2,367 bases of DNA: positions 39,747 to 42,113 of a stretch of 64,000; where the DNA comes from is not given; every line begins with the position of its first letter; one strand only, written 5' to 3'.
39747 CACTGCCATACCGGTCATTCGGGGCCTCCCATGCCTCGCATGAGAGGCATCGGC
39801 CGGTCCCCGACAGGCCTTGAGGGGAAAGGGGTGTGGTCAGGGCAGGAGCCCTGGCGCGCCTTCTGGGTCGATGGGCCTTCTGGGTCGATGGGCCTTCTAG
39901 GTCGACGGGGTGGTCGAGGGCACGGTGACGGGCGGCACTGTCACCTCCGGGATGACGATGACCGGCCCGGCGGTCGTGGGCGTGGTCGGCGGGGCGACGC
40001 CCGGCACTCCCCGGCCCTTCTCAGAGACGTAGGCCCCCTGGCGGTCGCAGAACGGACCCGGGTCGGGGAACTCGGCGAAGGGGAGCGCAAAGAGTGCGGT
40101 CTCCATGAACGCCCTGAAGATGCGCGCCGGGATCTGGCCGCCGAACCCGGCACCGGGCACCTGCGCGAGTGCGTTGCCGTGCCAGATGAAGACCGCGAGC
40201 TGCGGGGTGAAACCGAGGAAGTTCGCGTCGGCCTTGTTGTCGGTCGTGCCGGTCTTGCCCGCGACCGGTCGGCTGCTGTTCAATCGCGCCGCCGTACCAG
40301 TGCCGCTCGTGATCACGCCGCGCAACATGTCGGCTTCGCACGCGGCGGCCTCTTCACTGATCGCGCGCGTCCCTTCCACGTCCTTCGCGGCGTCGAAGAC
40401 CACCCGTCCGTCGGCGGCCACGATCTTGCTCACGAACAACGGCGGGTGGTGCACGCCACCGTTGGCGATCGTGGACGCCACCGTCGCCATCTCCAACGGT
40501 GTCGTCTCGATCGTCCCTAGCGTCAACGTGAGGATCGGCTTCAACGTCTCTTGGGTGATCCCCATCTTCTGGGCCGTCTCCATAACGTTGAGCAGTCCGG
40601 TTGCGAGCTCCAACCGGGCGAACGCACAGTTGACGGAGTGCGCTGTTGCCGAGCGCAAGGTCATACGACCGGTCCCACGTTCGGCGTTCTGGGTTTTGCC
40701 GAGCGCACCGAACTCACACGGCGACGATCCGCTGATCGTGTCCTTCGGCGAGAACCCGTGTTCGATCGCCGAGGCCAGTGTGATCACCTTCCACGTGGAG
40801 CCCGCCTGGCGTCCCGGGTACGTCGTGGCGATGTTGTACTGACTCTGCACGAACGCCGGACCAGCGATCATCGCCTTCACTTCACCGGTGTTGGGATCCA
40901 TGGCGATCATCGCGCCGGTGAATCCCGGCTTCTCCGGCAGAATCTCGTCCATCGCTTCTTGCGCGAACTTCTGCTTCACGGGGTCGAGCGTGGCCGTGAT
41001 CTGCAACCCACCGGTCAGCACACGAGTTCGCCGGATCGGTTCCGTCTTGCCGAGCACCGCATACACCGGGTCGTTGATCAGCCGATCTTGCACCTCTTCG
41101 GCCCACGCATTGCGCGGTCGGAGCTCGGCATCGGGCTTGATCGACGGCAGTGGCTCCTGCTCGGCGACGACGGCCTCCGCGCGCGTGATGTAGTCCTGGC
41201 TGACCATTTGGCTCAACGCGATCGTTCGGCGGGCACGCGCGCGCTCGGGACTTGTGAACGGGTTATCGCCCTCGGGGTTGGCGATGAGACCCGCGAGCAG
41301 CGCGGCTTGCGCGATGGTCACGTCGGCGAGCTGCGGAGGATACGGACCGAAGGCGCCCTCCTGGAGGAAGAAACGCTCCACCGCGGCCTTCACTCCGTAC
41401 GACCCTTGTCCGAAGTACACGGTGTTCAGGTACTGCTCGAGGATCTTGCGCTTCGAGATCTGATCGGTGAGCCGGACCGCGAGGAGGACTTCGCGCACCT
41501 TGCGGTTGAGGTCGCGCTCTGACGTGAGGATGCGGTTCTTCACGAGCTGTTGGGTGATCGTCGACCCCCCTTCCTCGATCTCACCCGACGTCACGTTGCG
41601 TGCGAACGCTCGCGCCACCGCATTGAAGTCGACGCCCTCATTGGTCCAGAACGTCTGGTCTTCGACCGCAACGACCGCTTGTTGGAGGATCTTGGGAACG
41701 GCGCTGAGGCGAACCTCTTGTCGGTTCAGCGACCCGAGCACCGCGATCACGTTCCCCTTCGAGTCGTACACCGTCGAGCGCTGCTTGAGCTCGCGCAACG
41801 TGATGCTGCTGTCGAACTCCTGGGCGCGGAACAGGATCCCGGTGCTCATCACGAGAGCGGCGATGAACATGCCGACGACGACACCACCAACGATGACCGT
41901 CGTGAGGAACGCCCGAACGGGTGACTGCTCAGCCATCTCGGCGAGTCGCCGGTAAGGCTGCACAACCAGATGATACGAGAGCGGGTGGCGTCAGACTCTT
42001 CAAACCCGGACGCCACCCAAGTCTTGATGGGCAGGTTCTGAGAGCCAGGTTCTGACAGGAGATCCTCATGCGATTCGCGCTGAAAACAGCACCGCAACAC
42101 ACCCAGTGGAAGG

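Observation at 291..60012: High density of short tandem repeats (12-17 bp, 2-5 copies) at functionally sensitive positions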

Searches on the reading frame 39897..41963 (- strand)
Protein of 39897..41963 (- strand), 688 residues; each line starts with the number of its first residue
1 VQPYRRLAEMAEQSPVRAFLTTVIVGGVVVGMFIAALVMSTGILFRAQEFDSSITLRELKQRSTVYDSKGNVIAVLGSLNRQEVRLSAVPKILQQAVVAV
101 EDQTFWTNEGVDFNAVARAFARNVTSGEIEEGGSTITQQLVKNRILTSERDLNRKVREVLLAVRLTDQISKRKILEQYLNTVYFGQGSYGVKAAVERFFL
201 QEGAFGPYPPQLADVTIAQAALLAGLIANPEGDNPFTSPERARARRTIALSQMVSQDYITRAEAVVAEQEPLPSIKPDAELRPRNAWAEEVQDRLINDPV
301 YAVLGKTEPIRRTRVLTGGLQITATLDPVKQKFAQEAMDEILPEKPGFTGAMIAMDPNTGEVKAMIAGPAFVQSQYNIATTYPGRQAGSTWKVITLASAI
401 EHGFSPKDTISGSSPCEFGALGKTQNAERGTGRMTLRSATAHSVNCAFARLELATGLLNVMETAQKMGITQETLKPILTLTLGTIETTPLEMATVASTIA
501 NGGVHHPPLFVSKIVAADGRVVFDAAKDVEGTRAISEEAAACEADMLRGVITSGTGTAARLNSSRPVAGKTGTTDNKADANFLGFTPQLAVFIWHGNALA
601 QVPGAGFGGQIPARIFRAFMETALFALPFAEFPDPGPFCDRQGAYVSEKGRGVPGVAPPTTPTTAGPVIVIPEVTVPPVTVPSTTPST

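Call 19: search_protein_families(library=pfam, proteins=[window:39897-41963:-], max_evalue=0.01)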
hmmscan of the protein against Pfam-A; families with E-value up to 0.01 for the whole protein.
window:39897-41963:- (688 aa): 2 families
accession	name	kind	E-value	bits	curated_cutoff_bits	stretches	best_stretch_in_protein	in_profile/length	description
PF00912.28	Transgly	-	1.5e-55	187.9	27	1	70-253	2-177/178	Transglycosylase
PF00905.27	Transpeptidase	-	5.7e-33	114.8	22.1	1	350-621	1-299/299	Penicillin binding protein transpeptidase domain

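Call 28: find_related_loci(query=window:39897-41963:-, collection=genome_contigs, flank=10000)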
Query window:39897-41963:- (688 aa) in genome_contigs; peptide patterns used: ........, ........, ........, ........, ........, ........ (x = any residue, [..] = any of these).
417 stretches matched a pattern; 322 encode a relative of the query (tblastn E <= 1e-3); the best 80 are kept; 79 distinct loci.
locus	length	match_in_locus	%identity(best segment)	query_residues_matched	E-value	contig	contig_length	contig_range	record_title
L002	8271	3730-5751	78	1-682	0e+0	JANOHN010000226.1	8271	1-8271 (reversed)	MAG: Acidimicrobiia bacterium isolate SOY_63_metabat_465 SOY_63_k141_4130988, whole genome shotgun sequence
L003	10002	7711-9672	68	15-669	0e+0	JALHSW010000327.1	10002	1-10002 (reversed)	MAG: Acidimicrobiia bacterium isolate PFL8 seq_2352673, whole genome shotgun sequence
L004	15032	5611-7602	67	4-665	0e+0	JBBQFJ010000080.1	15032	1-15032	MAG: Acidimicrobiia bacterium isolate Co_metawrap_1035 Cmw_1035_k141_27942405_length_15032_cov_9.0000, whole genome shot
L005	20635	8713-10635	63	17-653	0e+0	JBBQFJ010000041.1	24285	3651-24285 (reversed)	MAG: Acidimicrobiia bacterium isolate Co_metawrap_1035 Cmw_1035_k141_21213810_length_24285_cov_9.0000, whole genome shot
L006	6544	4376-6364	62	17-671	0e+0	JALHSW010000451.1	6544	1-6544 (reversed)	MAG: Acidimicrobiia bacterium isolate PFL8 seq_3387007, whole genome shotgun sequence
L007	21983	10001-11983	62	17-671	0e+0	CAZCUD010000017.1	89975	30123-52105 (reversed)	MAG TPA_asm: uncultured Bifidobacteriaceae bacterium isolate binchicken_co179_372 genome assembly, contig: NODE_1025_len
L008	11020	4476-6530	61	2-683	0e+0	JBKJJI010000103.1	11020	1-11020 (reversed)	MAG: Acidimicrobiia bacterium isolate ant_bin.2 S1Ck117_6291723_flag_1_multi_14.0000_len_11020, whole genome shotgun seq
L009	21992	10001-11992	60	17-676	0e+0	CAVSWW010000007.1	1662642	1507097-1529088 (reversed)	MAG: uncultured Acidimicrobiia bacterium isolate MFD05567.bin.2.50 genome assembly, contig: contig_26433, whole genome s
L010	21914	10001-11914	64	17-651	0e+0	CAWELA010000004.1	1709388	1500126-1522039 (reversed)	MAG: uncultured Acidimicrobiia bacterium isolate MFD05684.bin.2.108 genome assembly, contig: contig_37408, whole genome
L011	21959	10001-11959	62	17-663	0e+0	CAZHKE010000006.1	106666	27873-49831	MAG TPA_asm: uncultured Bifidobacteriaceae bacterium isolate SRP214966_co6_51 genome assembly, contig: NODE_47_length_10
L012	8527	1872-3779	67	17-651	0e+0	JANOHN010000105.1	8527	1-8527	MAG: Acidimicrobiia bacterium isolate SOY_63_metabat_465 SOY_63_k141_4483336, whole genome shotgun sequence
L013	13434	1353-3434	59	14-686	0e+0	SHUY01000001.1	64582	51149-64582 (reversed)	MAG: Acidimicrobiia bacterium isolate Baikal-deep-G22 BACOMB-C1572, whole genome shotgun sequence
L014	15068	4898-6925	62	14-669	0e+0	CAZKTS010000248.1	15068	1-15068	MAG TPA_asm: uncultured Bifidobacteriaceae bacterium isolate binchicken_co200_78 genome assembly, contig: k141_610345, w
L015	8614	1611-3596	62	17-671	0e+0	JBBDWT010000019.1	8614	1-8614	MAG: Acidimicrobiia bacterium isolate LejiaD_71_17 Lejia_D_11967_length_8614_cov_8, whole genome shotgun sequence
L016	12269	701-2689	62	17-671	0e+0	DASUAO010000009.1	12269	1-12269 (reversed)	MAG TPA_asm: Acidimicrobiia bacterium isolate SMAG_U2497 k141_205278, whole genome shotgun sequence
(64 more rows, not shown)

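Call 39: find_related_loci(query=window:39897-41963:-, collection=metagenome_contigs, flank=10000)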
Query window:39897-41963:- (688 aa) in metagenome_contigs; peptide patterns used: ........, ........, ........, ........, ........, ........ (x = any residue, [..] = any of these).
370 stretches matched a pattern; 292 encode a relative of the query (tblastn E <= 1e-3); the best 80 are kept; 80 distinct loci.
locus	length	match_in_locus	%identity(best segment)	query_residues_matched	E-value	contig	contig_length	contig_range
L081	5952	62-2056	73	1-664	0e+0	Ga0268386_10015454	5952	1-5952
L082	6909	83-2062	68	4-660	0e+0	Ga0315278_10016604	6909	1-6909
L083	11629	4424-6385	69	5-655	0e+0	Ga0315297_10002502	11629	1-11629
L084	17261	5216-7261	67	4-687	0e+0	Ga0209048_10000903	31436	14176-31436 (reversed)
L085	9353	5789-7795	67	4-678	0e+0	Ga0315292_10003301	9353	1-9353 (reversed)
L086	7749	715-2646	66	17-659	0e+0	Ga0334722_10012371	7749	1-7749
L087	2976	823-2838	62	16-683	0e+0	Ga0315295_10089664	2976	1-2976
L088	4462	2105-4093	63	16-671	0e+0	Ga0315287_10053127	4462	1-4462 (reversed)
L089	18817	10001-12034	61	16-681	0e+0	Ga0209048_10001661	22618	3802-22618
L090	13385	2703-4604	66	19-651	0e+0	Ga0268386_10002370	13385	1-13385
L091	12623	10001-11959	62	17-663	0e+0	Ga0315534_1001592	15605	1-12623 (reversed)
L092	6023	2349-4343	62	16-671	0e+0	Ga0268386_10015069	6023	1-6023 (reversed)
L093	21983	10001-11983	62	14-671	0e+0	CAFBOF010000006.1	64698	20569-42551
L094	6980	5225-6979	67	7-588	0e+0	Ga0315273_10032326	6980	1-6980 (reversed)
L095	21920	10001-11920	62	17-651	0e+0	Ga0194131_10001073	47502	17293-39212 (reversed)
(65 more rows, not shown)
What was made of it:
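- Tried and rejected: The JGI metagenome scan with the PBP found nothing above 74% amino-acid identity (call 39).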
